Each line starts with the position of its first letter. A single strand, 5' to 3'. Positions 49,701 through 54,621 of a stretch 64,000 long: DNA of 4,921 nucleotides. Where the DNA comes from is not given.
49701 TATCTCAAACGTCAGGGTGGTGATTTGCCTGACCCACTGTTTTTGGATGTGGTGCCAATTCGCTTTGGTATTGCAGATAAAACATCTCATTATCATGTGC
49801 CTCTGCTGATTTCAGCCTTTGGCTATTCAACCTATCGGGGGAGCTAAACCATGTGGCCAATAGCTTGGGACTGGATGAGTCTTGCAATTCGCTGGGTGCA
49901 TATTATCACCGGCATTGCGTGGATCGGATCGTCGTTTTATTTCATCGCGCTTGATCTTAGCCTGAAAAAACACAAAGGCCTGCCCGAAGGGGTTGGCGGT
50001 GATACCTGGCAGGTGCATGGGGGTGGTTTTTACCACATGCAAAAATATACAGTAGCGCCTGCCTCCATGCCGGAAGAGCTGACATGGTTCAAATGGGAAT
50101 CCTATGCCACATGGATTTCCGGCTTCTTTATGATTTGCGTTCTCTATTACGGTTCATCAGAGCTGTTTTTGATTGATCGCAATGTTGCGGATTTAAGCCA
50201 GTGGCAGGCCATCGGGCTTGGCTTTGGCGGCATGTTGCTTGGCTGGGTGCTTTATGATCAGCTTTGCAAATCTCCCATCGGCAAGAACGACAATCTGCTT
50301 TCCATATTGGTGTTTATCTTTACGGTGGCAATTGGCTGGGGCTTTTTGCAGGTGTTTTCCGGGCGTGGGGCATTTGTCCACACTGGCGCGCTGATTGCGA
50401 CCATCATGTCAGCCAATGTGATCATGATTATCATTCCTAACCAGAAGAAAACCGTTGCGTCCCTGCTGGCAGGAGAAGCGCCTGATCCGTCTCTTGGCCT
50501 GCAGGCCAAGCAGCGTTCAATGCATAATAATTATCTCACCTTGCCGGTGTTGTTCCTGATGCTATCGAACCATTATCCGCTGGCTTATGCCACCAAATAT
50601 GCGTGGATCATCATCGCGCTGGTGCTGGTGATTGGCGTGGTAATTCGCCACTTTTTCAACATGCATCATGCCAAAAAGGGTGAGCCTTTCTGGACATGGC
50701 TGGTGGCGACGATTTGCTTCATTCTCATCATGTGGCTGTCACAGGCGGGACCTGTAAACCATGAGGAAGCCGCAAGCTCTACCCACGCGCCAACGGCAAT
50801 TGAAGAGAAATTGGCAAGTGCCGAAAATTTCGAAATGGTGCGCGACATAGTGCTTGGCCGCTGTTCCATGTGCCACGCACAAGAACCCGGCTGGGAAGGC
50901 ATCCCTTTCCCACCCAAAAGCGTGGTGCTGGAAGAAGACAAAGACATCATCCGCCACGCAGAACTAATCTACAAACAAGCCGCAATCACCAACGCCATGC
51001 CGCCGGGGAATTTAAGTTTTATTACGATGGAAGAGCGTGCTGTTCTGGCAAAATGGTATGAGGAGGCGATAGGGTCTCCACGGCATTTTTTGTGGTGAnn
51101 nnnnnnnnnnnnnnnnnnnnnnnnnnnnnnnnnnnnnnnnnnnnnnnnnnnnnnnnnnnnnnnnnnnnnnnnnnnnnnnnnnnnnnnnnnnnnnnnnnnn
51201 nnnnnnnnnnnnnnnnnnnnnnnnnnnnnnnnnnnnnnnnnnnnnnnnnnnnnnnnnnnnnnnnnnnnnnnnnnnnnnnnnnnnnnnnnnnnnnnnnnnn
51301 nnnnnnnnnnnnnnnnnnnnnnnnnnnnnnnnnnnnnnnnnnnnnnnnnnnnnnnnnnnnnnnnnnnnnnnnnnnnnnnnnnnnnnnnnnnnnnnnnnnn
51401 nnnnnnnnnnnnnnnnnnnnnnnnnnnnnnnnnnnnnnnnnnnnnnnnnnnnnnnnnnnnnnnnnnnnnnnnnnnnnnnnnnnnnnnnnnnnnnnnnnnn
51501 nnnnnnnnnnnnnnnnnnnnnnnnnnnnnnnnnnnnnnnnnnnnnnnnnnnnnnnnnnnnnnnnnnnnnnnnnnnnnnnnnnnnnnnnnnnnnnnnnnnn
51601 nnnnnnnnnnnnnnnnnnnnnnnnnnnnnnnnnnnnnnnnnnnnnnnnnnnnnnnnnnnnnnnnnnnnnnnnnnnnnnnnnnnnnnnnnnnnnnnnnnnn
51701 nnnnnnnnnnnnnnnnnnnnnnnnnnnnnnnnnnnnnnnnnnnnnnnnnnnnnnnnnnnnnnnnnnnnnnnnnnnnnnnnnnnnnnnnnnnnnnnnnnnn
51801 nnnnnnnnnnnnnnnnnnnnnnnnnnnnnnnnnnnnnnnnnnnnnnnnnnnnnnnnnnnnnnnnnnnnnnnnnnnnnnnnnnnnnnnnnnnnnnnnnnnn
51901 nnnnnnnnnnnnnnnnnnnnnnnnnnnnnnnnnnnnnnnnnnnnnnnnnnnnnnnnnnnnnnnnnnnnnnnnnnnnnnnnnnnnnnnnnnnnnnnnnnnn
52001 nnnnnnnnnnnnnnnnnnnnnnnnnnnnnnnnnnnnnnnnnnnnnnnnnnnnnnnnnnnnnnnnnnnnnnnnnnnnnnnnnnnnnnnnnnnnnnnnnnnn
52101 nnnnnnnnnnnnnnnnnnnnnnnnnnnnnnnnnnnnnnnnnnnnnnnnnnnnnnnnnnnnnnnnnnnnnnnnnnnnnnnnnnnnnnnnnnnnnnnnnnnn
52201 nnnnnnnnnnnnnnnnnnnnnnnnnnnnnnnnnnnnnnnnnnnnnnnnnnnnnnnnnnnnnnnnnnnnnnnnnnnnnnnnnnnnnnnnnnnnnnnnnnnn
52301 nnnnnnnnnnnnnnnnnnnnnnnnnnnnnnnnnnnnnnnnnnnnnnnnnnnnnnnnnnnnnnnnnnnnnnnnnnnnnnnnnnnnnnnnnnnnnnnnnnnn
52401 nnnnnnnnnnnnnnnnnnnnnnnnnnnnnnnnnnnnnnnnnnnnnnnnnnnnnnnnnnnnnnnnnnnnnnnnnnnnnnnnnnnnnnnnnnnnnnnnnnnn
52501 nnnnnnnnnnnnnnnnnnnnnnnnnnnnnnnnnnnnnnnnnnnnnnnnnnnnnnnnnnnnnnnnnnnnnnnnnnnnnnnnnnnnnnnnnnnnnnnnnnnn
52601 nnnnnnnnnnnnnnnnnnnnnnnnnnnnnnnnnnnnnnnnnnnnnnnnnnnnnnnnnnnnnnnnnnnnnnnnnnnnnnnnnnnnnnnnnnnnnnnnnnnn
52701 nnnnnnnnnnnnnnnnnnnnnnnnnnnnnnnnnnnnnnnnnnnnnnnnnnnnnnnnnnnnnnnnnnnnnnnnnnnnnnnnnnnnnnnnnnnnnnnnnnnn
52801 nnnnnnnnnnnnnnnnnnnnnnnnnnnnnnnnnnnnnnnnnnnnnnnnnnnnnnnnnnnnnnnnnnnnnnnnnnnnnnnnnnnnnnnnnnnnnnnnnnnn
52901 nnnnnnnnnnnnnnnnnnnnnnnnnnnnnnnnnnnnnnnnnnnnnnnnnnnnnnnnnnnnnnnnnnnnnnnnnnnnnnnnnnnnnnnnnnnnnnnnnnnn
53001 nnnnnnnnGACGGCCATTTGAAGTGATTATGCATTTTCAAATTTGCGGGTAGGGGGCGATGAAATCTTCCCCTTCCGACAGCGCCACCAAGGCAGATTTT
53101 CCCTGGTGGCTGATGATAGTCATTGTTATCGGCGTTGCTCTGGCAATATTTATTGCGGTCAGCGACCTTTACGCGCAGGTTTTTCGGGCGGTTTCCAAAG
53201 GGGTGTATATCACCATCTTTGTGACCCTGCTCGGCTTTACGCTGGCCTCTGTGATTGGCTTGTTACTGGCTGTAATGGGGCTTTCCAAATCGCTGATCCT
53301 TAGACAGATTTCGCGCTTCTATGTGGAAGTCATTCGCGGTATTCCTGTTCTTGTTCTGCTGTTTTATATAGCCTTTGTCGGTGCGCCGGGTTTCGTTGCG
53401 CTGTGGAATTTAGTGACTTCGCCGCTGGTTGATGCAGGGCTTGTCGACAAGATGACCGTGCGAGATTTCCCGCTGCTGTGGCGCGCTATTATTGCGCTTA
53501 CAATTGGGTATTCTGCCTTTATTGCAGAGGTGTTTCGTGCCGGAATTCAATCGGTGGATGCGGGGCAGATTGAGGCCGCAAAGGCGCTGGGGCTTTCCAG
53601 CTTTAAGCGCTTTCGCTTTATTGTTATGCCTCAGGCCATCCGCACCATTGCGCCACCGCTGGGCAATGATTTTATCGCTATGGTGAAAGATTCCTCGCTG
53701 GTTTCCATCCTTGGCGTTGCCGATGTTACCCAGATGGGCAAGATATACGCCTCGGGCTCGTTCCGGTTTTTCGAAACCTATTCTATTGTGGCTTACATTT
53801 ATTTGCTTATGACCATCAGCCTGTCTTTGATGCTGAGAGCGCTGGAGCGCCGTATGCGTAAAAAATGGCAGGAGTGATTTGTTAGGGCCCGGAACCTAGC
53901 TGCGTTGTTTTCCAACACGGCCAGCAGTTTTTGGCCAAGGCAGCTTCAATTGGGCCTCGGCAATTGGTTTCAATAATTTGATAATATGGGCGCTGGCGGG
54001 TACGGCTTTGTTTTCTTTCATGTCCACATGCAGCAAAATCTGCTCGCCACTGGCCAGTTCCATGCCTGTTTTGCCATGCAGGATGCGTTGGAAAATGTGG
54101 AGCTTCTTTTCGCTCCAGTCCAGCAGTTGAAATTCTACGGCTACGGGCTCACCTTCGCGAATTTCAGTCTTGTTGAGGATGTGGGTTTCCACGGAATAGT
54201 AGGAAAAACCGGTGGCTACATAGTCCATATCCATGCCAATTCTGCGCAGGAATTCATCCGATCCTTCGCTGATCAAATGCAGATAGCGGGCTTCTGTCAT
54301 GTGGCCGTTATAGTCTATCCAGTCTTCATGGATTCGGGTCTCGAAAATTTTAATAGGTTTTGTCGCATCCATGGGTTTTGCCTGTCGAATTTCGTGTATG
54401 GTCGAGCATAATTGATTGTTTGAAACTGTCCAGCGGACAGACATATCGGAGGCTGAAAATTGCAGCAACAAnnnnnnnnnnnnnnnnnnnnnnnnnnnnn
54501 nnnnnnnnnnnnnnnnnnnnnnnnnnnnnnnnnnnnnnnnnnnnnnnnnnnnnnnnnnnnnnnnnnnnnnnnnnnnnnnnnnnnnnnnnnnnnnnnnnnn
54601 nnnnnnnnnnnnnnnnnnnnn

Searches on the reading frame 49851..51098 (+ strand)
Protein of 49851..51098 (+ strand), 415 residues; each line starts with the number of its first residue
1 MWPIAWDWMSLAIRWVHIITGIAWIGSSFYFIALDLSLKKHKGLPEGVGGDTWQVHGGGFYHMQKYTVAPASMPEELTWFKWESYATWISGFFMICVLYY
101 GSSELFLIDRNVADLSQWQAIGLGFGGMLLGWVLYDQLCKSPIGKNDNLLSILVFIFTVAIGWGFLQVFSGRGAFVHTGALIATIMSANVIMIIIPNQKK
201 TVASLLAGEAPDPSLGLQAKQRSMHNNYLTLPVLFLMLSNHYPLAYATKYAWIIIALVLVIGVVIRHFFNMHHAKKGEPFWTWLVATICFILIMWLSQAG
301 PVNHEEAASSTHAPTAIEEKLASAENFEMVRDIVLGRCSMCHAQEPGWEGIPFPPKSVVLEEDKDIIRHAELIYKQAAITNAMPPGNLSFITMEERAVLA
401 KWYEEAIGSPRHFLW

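Call 32: search_protein_families(library=pfam, proteins=[window:49851-51098:+], max_evalue=0.00001)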
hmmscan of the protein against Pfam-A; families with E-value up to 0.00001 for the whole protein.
window:49851-51098:+ (415 aa): 1 family
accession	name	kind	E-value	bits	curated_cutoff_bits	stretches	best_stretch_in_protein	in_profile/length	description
PF06181.16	Urate_ox_N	-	8.9e-135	449.3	26.9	1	4-297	2-295/295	Urate oxidase N-terminal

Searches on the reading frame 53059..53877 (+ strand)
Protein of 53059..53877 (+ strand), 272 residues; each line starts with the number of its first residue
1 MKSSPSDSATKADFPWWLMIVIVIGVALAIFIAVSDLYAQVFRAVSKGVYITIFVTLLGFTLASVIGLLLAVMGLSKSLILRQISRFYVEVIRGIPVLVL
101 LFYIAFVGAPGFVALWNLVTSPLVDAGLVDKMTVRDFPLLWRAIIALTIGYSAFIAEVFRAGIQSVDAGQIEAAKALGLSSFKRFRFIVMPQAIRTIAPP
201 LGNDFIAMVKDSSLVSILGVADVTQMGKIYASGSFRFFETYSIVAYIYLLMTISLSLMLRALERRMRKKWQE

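Call 32: search_protein_families(library=pfam, proteins=[window:53059-53877:+], max_evalue=0.00001)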
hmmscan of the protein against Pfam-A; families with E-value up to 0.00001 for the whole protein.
window:53059-53877:+ (272 aa): 1 family
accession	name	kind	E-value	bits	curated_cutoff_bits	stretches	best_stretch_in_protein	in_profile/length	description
PF00528.27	BPD_transp_1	-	6.6e-29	101.4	26.4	1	64-268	2-184/184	Binding-protein-dependent transport system inner membrane component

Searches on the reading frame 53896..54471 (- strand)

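Call 32: search_protein_families(library=pfam, proteins=[window:53896-54471:-], max_evalue=0.00001)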
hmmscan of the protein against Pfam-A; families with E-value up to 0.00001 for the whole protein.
window:53896-54471:- (191 aa): 1 family
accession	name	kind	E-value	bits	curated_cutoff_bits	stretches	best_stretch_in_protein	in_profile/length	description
PF13279.12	4HBT_2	-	9.1e-27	94.4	25.5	1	50-163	4-118/122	Thioesterase-like superfamily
